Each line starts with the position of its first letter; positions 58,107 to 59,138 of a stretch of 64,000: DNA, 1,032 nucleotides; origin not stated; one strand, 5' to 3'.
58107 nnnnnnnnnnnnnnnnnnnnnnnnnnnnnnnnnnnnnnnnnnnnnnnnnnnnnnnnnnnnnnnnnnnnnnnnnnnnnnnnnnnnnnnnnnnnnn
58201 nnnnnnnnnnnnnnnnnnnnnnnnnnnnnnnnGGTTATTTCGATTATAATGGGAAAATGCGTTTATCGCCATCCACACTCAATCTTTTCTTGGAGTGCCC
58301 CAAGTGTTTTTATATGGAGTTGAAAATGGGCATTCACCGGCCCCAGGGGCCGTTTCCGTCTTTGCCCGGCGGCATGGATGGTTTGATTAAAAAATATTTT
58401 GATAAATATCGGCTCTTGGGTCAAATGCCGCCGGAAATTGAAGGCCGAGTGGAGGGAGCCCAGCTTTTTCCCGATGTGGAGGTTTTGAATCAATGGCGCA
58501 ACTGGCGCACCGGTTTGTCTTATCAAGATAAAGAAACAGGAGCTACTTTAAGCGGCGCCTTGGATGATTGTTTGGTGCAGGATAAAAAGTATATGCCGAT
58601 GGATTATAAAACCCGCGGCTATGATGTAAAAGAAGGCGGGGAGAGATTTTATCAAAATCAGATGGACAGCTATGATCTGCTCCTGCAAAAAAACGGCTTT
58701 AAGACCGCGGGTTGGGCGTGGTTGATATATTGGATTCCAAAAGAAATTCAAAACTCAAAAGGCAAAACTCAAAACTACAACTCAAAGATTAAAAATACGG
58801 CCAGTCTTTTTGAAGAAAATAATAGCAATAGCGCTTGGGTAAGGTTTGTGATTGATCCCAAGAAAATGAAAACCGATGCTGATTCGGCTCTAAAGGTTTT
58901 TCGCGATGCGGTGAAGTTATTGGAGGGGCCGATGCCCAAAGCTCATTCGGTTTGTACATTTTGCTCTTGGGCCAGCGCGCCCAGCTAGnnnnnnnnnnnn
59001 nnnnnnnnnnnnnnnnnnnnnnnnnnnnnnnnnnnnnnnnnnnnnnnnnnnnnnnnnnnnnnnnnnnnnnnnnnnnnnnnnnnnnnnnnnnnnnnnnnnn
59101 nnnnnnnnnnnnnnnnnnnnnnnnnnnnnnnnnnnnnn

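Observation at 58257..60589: Small accessory islet next to smpB-ssrA: Cas4-like PD-(D/E)XK nuclease, unknown gene with palindromic operator, MNT/HEPN pair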

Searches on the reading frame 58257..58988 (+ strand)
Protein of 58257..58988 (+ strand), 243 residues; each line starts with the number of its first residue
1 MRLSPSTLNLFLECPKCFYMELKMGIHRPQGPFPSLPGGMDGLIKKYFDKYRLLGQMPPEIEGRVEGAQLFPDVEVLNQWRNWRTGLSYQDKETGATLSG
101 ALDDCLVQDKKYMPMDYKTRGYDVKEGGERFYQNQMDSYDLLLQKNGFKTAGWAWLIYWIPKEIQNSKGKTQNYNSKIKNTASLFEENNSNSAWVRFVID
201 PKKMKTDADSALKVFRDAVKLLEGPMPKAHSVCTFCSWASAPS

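Call 6: search_protein_families(library=pfam, proteins=[window:58257-58988:+], max_evalue=0.1)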
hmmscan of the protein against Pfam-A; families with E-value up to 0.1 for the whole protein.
window:58257-58988:+ (243 aa): 1 family
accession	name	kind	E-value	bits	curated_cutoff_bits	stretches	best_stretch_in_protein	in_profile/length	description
PF12705.13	PDDEXK_1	-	2.5e-09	37.9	22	2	79-240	102-244/247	PD-(D/E)XK nuclease superfamily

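Call 7: search_protein_families(library=padloc, proteins=[window:58257-58988:+], max_evalue=0.1)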
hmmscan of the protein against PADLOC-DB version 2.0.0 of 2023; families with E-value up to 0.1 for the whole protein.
window:58257-58988:+ (243 aa): 4 families
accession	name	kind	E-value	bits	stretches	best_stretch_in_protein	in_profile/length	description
PDLC01250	Cas4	-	0.0001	20.7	1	87-178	51-108/168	"CAS-I,CAS-II,CAS-III,CAS-IV,CAS-V,CAS-VI; acquisition_associated"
PDLC01447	Cas4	-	0.00085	17.8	1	1-239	3-154/161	"CAS-I,CAS-II,CAS-III,CAS-IV,CAS-V,CAS-VI; acquisition_associated"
PDLC02087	Cas4b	-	0.013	13.6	1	95-162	71-137/189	-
PDLC00944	Cas4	-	0.032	12.4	0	96-146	65-112/177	Cas4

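Call 8: search_protein_families(library=ncbifam, proteins=[window:58257-58988:+], max_evalue=0.1)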
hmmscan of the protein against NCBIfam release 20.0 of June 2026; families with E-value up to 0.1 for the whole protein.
window:58257-58988:+ (243 aa): 1 family
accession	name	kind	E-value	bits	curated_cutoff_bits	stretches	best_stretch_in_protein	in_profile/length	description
NF041374.1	GDCCVxC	domain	0.031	14.5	40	0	226-241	35-50/58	GDCCVxC domain-containing (seleno)protein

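Call 21: search_protein_families(library=phrogs, proteins=[window:58257-58988:+], max_evalue=0.1)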
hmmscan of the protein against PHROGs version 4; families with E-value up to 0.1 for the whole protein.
window:58257-58988:+ (243 aa): 1 family
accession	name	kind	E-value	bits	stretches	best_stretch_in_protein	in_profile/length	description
phrog_31195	-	unknown function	1.3e-46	160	1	2-237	5-219/232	-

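Call 68: find_homologous_proteins(query=window:58257-58988:+, max_evalue=0.00001)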
Query window:58257-58988:+ (243 aa): 1063 proteins with E <= 0.00001 among 1291 candidates; the best 120 are listed.
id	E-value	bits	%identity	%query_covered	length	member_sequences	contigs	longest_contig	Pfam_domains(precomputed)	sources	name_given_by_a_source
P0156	1.9e-167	573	100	100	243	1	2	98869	PF12705.14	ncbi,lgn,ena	-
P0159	2.2e-122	426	86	89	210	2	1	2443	PF12705.14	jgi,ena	-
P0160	8.4e-100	352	62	98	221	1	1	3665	PF12705.14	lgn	-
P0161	6.1e-97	342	64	98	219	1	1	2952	PF12705.14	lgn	-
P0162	1.5e-95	338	63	99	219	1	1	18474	PF12705.14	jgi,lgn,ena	-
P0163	1.4e-94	335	61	99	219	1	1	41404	PF12705.14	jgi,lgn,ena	-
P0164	3.8e-94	333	61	99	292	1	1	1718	PF12705.14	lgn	-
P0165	5.2e-94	333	63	98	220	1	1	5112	PF12705.14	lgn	-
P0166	3.5e-93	330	61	98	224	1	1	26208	PF12705.14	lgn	-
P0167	7.1e-93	329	62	98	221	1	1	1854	PF12705.14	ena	-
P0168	3.3e-89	317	60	99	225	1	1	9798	PF12705.14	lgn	-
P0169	1.9e-88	315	59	99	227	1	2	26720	PF12705.14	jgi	-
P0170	5.1e-88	313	58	98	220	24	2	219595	PF12705.14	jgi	jgi:CRISPR/Cas system-associated exonuclease Cas4 (RecB family)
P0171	1.0e-87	312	63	89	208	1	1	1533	PF12705.14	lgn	-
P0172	2.3e-87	311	58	99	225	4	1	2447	PF12705.14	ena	-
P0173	1.3e-86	309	58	99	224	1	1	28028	PF12705.14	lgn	-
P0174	2.7e-86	307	62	89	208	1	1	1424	PF12705.14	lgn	-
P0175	1.0e-85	306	57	99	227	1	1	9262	PF12705.14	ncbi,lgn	-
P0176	1.5e-85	305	54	99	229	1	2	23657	PF12705.14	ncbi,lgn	-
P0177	1.6e-85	305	58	99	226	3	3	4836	PF12705.14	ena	-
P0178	2.7e-85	304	55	99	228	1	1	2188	PF12705.14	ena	-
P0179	3.1e-85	304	55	100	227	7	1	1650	PF12705.14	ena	-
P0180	3.4e-85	304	55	99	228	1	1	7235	PF12705.14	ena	-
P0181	3.5e-85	304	57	99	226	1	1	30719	PF12705.14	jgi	-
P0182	4.7e-85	303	55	99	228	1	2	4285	PF12705.14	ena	-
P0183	5.5e-85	303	58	99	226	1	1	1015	PF12705.14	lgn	-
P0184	8.6e-85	303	54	99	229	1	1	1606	PF12705.14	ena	-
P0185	9.7e-85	302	56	98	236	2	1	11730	PF12705.14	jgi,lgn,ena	-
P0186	1.0e-84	302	58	98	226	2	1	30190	PF12705.14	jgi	jgi:CRISPR/Cas system-associated exonuclease Cas4 (RecB family)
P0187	1.3e-84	302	56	99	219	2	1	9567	PF12705.14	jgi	-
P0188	2.6e-84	301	56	98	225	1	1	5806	PF12705.14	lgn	-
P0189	8.2e-84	299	54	99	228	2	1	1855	PF12705.14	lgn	-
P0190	1.6e-83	298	57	98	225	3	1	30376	PF12705.14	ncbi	-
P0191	5.6e-83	297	56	99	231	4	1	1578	PF12705.14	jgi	jgi:hypothetical protein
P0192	6.3e-83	296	56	98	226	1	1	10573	PF12705.14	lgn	-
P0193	7.9e-83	296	54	99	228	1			PF12705.14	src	-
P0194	8.3e-83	296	54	99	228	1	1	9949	PF12705.14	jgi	jgi:hypothetical protein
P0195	8.7e-83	296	56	99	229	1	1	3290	PF12705.14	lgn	-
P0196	9.6e-83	296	56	98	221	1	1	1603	PF12705.14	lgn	-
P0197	1.5e-82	295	57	99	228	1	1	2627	PF12705.14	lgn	-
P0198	1.8e-82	295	54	99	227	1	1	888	PF12705.14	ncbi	-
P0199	1.9e-82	295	54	100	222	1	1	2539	PF12705.14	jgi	jgi:hypothetical protein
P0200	2.1e-82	295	56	98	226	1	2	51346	PF12705.14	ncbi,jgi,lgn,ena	-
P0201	2.9e-82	294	56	99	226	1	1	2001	PF12705.14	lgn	-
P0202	4.6e-82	294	56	99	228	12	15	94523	PF12705.14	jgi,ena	-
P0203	7.1e-82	293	55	99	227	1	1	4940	PF12705.14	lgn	-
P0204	7.6e-82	293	54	99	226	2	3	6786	PF12705.14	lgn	-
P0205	9.7e-82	293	55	99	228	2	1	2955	PF12705.14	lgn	-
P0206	1.6e-81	292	53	99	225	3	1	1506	PF12705.14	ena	-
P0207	1.8e-81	292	53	98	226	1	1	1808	PF12705.14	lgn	-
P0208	2.0e-81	292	55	98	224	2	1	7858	PF12705.14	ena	-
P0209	3.3e-81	291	56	99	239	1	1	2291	PF12705.14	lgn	-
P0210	3.5e-81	291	55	99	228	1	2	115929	PF12705.14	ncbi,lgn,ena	-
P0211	5.7e-81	290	56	98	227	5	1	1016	PF12705.14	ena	-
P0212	7.8e-81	290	55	98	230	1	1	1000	PF12705.14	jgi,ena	-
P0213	1.5e-80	289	57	95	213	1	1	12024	PF12705.14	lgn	-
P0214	1.6e-80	289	56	99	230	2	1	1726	PF12705.14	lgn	-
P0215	2.9e-80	288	53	99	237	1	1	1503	PF12705.14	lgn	-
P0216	5.2e-80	287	53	98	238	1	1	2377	PF12705.14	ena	-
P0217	6.9e-80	287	54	99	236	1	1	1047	PF12705.14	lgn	-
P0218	9.7e-80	286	52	99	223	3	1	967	PF12705.14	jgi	-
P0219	1.1e-79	286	56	98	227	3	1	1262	PF12705.14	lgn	-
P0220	1.3e-79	286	55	98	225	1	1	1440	PF12705.14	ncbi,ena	-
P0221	1.4e-79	286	55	98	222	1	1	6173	PF12705.14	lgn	-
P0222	3.1e-79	284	53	99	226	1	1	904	PF12705.14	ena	-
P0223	4.3e-79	284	54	99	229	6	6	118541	PF12705.14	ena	-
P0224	4.4e-79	284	54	99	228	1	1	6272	PF12705.14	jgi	-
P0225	4.4e-79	284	55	99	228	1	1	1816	PF12705.14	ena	-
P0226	4.5e-79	284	55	99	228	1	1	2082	PF12705.14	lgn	-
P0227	4.6e-79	284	55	99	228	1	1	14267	PF12705.14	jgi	jgi:hypothetical protein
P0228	5.7e-79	284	53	98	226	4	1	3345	PF12705.14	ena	-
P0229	8.1e-79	283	53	98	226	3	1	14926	PF12705.14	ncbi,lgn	-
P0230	8.6e-79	283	53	99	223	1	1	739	PF12705.14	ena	-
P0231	1.0e-78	283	52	98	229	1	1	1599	PF12705.14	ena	-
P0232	1.7e-78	282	54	99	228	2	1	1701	PF12705.14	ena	-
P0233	2.4e-78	281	54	99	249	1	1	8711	PF12705.14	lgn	-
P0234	3.1e-78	281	54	99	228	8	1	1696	PF12705.14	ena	-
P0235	3.1e-78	281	52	99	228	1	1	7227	PF12705.14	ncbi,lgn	-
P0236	4.0e-78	281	53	98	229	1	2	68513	PF12705.14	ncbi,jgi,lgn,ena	-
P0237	4.8e-78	280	53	99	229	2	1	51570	PF12705.14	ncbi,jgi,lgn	-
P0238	4.9e-78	280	54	99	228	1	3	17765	PF12705.14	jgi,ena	-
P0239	5.6e-78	280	53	98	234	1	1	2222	PF12705.14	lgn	-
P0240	6.7e-78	280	53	99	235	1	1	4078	PF12705.14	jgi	jgi:hypothetical protein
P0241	1.1e-77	279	54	99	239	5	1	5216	PF12705.14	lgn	-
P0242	1.1e-77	279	54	99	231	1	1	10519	PF12705.14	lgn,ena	-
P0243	1.1e-77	279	54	99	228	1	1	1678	PF12705.14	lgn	-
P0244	1.6e-77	279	54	99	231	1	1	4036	PF12705.14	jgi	jgi:hypothetical protein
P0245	1.9e-77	279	54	99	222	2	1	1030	PF12705.14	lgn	-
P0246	2.1e-77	278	53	99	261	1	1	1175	PF12705.14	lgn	-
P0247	2.1e-77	278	54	99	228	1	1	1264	PF12705.14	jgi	jgi:hypothetical protein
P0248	3.2e-77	278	53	98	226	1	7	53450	PF12705.14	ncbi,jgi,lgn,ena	ncbi:MAG TPA: PD-(D/E)XK nuclease family protein [Candidatus Paceibacterota bacterium]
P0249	4.2e-77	277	53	99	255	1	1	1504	PF12705.14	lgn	-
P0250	4.3e-77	277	52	99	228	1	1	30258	PF12705.14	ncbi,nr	ncbi:MAG: PD-(D/E)XK nuclease family protein [bacterium]|nr:PD-(D/E)XK nuclease family protein [bact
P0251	4.4e-77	277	52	98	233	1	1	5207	PF12705.14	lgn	-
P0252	4.7e-77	277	51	98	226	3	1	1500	PF12705.14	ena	-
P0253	5.3e-77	277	53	99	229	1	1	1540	PF12705.14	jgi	-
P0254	5.9e-77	277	53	99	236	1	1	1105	PF12705.14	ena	-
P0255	6.2e-77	277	54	99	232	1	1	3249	PF12705.14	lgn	-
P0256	6.2e-77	277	53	98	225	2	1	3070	PF12705.14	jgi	-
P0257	7.6e-77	277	51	99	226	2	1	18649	PF12705.14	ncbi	ncbi:MAG: PD-(D/E)XK nuclease family protein [Patescibacteria group bacterium]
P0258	7.8e-77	276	52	98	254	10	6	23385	PF12705.14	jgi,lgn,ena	-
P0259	8.0e-77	276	52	99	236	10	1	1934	PF12705.14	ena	-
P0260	8.9e-77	276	51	98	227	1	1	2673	PF12705.14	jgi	jgi:CRISPR/Cas system-associated exonuclease Cas4 (RecB family)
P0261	9.1e-77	276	52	99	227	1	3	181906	PF12705.14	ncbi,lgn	-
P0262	9.7e-77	276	53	99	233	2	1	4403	PF12705.14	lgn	-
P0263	1.4e-76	276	51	99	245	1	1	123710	PF12705.14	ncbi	-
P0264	1.4e-76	276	55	99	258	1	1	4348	PF12705.14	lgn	-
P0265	2.0e-76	275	50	98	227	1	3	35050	PF12705.14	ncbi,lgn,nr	ncbi:MAG: PD-(D/E)XK nuclease family protein [Candidatus Harrisonbacteria bacterium]|nr:PD-(D/E)XK n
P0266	2.6e-76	275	53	99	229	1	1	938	PF12705.14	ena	-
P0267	4.5e-76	274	50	100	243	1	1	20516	PF12705.14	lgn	-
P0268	7.1e-76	273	52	99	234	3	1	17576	PF12705.14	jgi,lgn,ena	-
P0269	7.9e-76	273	53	99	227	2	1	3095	PF12705.14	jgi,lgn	-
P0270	1.5e-75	272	55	92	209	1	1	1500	PF12705.14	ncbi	-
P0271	1.7e-75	272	52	99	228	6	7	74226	PF12705.14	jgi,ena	-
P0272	2.2e-75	272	49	99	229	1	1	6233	PF12705.14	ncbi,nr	ncbi:MAG: PD-(D/E)XK nuclease family protein [Candidatus Niyogibacteria bacterium]|nr:PD-(D/E)XK nuc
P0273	2.2e-75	272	51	99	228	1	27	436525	PF12705.14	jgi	jgi:hypothetical protein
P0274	3.6e-75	271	52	98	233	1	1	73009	PF12705.14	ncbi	-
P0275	4.7e-75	271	51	99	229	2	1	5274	PF12705.14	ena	-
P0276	6.2e-75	270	51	99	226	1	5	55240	PF12705.14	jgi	jgi:hypothetical protein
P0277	7.2e-75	270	49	99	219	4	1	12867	PF12705.14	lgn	-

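Call 69: find_encoding_contigs(protein=P0273, flank=3500, max_places=3)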
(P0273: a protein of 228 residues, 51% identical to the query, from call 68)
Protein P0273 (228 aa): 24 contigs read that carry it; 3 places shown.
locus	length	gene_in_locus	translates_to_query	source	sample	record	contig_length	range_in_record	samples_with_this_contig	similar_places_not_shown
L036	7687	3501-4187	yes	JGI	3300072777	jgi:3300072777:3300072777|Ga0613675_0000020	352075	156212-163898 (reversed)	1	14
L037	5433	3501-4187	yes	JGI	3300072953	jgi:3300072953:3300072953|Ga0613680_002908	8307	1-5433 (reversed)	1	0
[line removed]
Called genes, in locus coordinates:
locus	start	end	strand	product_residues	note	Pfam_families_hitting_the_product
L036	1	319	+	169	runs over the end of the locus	PF00293:NUDIX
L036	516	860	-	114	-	PF00453:Ribosomal_L20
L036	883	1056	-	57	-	PF01632:Ribosomal_L35p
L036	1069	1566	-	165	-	PF05198:IF3_N, PF00707:IF3_C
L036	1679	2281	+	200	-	PF04677:CwfJ_C_1 (weak), PF01230:HIT (weak)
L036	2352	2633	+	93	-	-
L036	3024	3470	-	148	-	PF01668:SmpB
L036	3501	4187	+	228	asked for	PF12705:PDDEXK_1 (weak)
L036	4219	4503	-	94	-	-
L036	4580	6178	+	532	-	PF03485:Arg_tRNA_synt_N, PF00750:tRNA-synt_1d, PF09334:tRNA-synt_1g (faint), PF05746:DALR_1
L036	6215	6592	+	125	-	-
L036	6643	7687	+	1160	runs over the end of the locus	PF00133:tRNA-synt_1, PF00300:His_Phos_1, PF00133:tRNA-synt_1, PF01921:tRNA-synt_1f (weak), PF09334:tRNA-synt_1g (weak), PF08264:Anticodon_1, PF19302:DUF5915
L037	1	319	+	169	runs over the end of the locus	PF00293:NUDIX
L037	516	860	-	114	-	PF00453:Ribosomal_L20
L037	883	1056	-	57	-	PF01632:Ribosomal_L35p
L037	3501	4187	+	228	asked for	PF12705:PDDEXK_1 (weak)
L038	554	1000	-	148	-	PF01668:SmpB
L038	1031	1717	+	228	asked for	PF12705:PDDEXK_1 (weak)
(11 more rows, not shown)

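Call 70: find_encoding_contigs(protein=P0170, flank=3500, max_places=2)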
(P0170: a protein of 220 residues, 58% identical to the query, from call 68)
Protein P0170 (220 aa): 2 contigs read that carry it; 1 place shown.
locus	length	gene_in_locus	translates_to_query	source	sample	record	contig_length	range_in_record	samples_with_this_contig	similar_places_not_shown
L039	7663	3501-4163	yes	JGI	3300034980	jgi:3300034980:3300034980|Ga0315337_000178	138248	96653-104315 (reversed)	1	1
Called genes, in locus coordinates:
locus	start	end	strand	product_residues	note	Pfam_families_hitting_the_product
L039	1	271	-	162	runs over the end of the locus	-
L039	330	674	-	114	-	PF00453:Ribosomal_L20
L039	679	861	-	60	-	PF01632:Ribosomal_L35p (weak)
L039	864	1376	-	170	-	PF05198:IF3_N, PF00707:IF3_C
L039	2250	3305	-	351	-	-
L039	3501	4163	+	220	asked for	PF12705:PDDEXK_1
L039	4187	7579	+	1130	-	PF00133:tRNA-synt_1, PF00300:His_Phos_1, PF00133:tRNA-synt_1, PF09334:tRNA-synt_1g (weak), PF08264:Anticodon_1, PF19302:DUF5915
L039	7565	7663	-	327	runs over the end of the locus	PF00579:tRNA-synt_1b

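Call 71: find_encoding_contigs(protein=P0261, flank=3500, max_places=2)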
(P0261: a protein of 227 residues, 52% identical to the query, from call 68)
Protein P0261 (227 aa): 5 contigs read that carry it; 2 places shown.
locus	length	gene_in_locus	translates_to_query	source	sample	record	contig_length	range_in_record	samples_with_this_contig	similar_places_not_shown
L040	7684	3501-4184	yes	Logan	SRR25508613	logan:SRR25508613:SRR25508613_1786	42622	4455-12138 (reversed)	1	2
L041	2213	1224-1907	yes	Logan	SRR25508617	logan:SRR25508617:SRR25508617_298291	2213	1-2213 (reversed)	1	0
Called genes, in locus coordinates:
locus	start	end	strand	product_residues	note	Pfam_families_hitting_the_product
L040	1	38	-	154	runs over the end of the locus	PF05198:IF3_N, PF00707:IF3_C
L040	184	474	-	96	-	-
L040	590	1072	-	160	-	PF08010:Phage_30_3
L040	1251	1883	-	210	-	PF00717:Peptidase_S24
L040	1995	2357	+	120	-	PF01844:HNH (weak), PF13395:HNH_4 (faint)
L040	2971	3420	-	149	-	PF01668:SmpB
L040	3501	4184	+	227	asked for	PF12705:PDDEXK_1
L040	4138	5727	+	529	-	PF03485:Arg_tRNA_synt_N, PF00750:tRNA-synt_1d, PF05746:DALR_1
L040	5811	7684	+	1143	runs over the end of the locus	PF00133:tRNA-synt_1, PF01406:tRNA-synt_1e (faint), PF09334:tRNA-synt_1g (weak), PF00300:His_Phos_1, PF00133:tRNA-synt_1, PF09334:tRNA-synt_1g (weak), PF08264:Anticodon_1, PF19302:DUF5915, +1 more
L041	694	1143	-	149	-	PF01668:SmpB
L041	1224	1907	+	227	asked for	PF12705:PDDEXK_1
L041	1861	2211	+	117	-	?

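Call 101: search_solved_structures(query=window:58257-58988:+, max_evalue=1)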
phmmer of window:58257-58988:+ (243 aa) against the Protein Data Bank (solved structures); distinct sequences matched with E-value up to 1: 2.
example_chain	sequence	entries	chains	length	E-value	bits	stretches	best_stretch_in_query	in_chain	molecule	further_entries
7oyc_I2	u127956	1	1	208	0.85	12.5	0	63-110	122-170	40S ribosomal protein S8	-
9uob_A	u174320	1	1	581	0.95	12.4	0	30-70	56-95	Protein kinase domain-containing protein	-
